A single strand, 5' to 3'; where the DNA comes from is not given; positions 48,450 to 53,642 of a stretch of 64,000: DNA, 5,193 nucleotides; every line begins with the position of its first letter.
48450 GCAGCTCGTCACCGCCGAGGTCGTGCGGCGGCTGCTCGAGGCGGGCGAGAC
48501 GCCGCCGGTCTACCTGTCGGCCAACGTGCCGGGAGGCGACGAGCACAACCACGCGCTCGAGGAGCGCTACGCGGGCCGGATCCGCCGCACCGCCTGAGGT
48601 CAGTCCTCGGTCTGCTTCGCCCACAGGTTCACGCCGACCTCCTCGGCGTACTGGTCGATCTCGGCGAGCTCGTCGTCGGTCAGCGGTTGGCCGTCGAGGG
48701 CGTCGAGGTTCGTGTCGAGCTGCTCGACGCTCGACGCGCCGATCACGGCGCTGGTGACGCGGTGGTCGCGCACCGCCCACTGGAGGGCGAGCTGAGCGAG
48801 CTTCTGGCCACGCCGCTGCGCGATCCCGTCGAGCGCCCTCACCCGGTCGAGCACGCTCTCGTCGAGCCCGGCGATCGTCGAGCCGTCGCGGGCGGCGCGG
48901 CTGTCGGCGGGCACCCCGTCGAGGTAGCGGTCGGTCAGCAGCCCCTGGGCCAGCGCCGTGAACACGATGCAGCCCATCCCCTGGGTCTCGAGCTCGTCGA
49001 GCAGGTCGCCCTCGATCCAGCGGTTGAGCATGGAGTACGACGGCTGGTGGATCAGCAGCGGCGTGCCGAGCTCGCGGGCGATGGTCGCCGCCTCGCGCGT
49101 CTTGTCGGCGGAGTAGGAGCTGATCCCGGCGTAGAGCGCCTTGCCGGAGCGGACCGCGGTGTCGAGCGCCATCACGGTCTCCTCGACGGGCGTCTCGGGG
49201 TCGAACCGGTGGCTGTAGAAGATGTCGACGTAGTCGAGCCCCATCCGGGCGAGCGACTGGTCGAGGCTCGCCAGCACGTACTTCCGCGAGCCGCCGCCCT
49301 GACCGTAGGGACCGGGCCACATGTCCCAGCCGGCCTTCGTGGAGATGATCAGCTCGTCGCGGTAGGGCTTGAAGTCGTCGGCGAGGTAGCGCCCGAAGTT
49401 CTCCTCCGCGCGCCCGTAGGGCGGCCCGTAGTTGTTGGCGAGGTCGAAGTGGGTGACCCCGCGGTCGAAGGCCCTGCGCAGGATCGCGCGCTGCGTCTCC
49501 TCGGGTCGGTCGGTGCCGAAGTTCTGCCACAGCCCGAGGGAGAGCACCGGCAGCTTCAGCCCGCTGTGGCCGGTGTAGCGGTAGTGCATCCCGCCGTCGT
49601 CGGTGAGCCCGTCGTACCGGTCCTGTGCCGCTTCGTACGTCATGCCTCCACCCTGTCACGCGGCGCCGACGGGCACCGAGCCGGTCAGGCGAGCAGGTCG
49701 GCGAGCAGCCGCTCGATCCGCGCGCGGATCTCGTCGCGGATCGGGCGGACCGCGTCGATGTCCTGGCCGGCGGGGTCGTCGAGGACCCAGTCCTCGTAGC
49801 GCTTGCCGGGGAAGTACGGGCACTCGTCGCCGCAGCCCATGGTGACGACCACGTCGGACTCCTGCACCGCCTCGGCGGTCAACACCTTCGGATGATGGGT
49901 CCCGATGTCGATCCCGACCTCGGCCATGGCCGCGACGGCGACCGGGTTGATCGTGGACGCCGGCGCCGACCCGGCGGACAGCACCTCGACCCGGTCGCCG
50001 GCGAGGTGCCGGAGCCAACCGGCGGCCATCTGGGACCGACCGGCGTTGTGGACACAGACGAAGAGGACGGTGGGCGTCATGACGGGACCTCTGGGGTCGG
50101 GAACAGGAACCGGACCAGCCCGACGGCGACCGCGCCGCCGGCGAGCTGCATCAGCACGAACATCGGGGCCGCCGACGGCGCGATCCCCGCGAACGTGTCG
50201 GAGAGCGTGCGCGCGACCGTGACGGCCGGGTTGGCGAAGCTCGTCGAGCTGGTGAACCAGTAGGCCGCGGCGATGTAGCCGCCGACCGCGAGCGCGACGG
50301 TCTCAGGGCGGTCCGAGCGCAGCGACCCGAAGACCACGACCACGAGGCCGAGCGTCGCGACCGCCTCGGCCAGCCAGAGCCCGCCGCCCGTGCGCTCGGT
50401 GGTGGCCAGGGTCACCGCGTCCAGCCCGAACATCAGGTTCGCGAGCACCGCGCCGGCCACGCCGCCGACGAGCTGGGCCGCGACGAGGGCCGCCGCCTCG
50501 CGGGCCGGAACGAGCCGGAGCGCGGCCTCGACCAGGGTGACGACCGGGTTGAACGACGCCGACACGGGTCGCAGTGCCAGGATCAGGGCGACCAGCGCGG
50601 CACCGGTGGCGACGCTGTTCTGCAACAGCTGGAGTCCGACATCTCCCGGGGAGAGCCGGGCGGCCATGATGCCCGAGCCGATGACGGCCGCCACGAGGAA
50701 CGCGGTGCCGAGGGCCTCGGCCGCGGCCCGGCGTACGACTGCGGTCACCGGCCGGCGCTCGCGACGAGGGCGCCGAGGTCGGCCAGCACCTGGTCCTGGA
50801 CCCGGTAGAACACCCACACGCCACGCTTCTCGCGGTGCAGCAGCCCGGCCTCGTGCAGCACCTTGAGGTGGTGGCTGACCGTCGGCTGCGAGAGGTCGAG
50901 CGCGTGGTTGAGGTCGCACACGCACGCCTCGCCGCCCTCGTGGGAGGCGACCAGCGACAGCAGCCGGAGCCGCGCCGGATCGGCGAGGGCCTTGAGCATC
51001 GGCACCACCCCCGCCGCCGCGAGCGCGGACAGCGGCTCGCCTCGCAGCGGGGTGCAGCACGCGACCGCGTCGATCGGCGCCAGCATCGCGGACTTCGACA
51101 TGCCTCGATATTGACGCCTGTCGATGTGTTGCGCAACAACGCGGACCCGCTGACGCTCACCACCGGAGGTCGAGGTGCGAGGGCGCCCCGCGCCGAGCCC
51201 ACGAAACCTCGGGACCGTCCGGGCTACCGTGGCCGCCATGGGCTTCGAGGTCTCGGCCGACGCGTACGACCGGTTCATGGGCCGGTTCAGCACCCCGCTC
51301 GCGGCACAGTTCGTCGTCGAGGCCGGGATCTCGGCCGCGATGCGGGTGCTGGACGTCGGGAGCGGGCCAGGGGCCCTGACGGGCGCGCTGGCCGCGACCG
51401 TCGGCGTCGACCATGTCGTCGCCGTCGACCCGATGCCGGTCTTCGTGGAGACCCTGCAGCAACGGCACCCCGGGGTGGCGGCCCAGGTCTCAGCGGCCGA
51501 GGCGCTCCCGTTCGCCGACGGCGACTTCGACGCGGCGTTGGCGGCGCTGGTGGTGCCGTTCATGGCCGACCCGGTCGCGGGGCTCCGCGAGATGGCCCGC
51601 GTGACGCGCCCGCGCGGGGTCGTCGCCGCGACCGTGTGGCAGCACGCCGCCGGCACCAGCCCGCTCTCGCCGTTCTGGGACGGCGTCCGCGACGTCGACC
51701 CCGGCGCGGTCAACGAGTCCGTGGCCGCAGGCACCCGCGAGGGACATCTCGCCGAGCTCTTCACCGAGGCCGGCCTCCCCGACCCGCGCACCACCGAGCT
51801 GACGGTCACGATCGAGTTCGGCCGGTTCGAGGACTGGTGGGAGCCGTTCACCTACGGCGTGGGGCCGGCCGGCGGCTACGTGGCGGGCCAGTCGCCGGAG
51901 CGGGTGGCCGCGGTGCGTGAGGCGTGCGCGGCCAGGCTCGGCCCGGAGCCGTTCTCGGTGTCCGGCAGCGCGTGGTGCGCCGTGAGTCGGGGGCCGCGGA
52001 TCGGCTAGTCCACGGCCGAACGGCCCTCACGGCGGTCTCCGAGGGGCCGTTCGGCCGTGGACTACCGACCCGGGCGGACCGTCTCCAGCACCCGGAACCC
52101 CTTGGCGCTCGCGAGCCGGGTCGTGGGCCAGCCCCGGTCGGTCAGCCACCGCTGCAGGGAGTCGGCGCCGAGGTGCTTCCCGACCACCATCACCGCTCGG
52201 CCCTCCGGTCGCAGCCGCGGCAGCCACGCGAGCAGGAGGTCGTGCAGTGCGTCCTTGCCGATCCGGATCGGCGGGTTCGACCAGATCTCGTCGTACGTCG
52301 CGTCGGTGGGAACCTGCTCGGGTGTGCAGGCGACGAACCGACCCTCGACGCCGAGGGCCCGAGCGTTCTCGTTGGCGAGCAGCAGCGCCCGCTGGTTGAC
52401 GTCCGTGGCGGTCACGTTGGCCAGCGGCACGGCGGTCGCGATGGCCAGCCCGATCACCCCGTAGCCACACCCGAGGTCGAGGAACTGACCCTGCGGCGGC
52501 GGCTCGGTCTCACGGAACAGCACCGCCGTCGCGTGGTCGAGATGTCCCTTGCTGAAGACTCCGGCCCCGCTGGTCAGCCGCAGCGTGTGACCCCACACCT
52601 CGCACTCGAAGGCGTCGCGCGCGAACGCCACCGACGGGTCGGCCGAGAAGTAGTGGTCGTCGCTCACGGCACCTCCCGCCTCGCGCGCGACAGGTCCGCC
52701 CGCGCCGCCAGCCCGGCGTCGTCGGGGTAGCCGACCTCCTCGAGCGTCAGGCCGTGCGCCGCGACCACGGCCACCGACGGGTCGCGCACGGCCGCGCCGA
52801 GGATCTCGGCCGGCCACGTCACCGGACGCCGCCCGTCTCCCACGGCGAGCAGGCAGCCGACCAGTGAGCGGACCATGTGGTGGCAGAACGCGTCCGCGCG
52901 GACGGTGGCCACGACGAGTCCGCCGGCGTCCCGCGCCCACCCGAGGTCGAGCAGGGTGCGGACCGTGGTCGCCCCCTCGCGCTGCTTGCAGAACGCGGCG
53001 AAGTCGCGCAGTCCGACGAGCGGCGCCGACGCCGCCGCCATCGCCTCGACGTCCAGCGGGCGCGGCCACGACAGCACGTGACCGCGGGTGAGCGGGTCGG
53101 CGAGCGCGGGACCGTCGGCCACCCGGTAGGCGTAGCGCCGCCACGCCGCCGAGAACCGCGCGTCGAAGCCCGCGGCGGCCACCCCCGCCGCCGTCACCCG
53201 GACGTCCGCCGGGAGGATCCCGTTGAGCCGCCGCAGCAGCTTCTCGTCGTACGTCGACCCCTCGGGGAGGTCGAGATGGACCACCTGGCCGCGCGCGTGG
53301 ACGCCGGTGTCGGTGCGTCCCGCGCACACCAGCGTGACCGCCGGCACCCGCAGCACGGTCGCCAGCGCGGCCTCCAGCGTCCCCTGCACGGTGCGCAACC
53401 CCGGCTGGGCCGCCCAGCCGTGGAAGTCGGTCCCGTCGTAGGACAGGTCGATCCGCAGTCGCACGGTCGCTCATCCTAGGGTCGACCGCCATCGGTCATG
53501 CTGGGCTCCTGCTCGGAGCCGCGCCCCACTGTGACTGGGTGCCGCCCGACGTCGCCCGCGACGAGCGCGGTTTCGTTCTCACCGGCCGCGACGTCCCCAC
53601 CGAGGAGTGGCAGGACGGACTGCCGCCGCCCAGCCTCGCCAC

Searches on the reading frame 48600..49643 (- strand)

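Call 56: search_protein_families(library=ncbifam, proteins=[window:48600-49643:-], max_evalue=0.000001)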
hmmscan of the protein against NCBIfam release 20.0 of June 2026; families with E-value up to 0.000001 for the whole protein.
window:48600-49643:- (347 aa): 6 families
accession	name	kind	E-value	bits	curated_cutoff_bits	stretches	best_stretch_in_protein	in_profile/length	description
NF007388.0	PRK09912.1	subfamily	5e-143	476.2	448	1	1-343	1-342/346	L-glyceraldehyde 3-phosphate reductase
TIGR01293.1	Kv_beta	subfamily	3.8e-48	164.2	365.4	1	19-330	1-316/319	voltage-dependent potassium channel subunit beta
NF007912.0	PRK10625.1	equivalog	6.3e-25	88.3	415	1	154-331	158-336/346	NADP(H)-dependent aldo-keto reductase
NF049922.1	MethglyxlRedYdjG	equivalog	1.1e-21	77.2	550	1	25-336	7-324/326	NADH-dependent methylglyoxal reductase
NF007695.0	PRK10376.1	subfamily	3.6e-16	59.1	280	1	41-231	32-215/290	oxidoreductase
NF008377.0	PRK11172.1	equivalog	3.2e-10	39.7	327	0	55-187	22-141/267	2,5-didehydrogluconate reductase DkgB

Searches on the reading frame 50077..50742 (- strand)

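Call 56: search_protein_families(library=ncbifam, proteins=[window:50077-50742:-], max_evalue=0.000001)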
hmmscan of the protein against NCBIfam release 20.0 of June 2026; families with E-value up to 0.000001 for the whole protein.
window:50077-50742:- (221 aa): 2 families
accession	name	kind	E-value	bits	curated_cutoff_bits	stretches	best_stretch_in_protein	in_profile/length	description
TIGR00861.1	MIP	subfamily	2.6e-17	63.3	171.25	1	8-164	1-177/224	MIP family channel protein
NF003838.0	PRK05420.1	equivalog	1.3e-09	37.9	256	1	3-213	2-226/231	aquaporin Z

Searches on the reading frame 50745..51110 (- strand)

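Call 56: search_protein_families(library=ncbifam, proteins=[window:50745-51110:-], max_evalue=0.000001)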
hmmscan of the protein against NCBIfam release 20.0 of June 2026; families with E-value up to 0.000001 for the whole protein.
window:50745-51110:- (121 aa): 7 families
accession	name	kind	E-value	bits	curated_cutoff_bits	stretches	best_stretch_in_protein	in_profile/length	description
NF033788.1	HTH_metalloreg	subfamily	3.3e-28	97.3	55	1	37-112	3-76/77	metalloregulator ArsR/SmtB family transcription factor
NF041413.1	ArsR_Rv2640c_fam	equivalog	1.9e-27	96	155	1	6-115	3-112/118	Rv2640c family ArsR-like transcriptional regulator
NF007528.0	PRK10141.1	subfamily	1.5e-17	63.5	97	1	36-110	7-79/117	metalloregulator ArsR/SmtB family transcription factor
NF033789.1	repress_SdpR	subfamily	3.3e-15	55.7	100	1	39-115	2-75/79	autorepressor SdpR family transcription factor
NF045707.1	Dbac_1936_reg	equivalog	1.5e-13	50.6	115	1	38-111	10-80/99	ArsR/SmtB-type metalloregulator TsoR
NF040642.1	sulf_sens_BigR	equivalog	6.5e-12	45.4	155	1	32-112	7-84/95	sulfite-sensing transcriptional repressor BigR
NF047906.1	CdPbTransRegCmtR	equivalog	6e-10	39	150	1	39-111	15-84/104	Cd(II)/Pb(II)-sensing metalloregulatory transcriptional regulator CmtR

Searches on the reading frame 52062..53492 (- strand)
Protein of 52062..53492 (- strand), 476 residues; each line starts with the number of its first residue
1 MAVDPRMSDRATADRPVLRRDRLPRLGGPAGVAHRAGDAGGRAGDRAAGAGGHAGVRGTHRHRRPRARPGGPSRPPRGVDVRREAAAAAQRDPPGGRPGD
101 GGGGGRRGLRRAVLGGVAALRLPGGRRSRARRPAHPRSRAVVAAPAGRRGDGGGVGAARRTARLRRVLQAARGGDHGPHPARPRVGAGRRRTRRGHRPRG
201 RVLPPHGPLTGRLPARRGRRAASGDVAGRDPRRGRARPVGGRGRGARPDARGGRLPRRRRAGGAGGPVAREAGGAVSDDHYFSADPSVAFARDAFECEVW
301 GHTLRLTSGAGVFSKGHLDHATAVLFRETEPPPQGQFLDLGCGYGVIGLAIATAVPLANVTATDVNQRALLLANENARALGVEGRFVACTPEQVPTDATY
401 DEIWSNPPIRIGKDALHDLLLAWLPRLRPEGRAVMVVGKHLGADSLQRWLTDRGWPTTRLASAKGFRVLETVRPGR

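Call 56: search_protein_families(library=ncbifam, proteins=[window:52062-53492:-], max_evalue=0.000001)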
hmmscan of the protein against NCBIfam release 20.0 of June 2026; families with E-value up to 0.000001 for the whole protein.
window:52062-53492:- (476 aa): 5 families
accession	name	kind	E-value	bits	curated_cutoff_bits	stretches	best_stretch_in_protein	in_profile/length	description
TIGR03534.1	RF_mod_PrmC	equivalog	9.5e-15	54.7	199.1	1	334-408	89-165/253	peptide chain release factor N(5)-glutamine methyltransferase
NF007023.0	PRK09489.1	equivalog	2.1e-14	53.4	295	1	281-412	144-274/342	16S rRNA (guanine(1207)-N(2))-methyltransferase RsmC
TIGR00536.1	hemK_fam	subfamily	8.2e-11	41.5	115.5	1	334-408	115-191/286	HemK family protein methyltransferase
TIGR03533.1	L3_gln_methyl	equivalog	5e-09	35.9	229.7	1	335-409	123-199/284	50S ribosomal protein L3 N(5)-glutamine methyltransferase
TIGR02469.1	CbiT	equivalog_domain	5.2e-08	33.2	78.3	1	324-435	10-120/124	precorrin-6Y C5,15-methyltransferase (decarboxylating) subunit CbiT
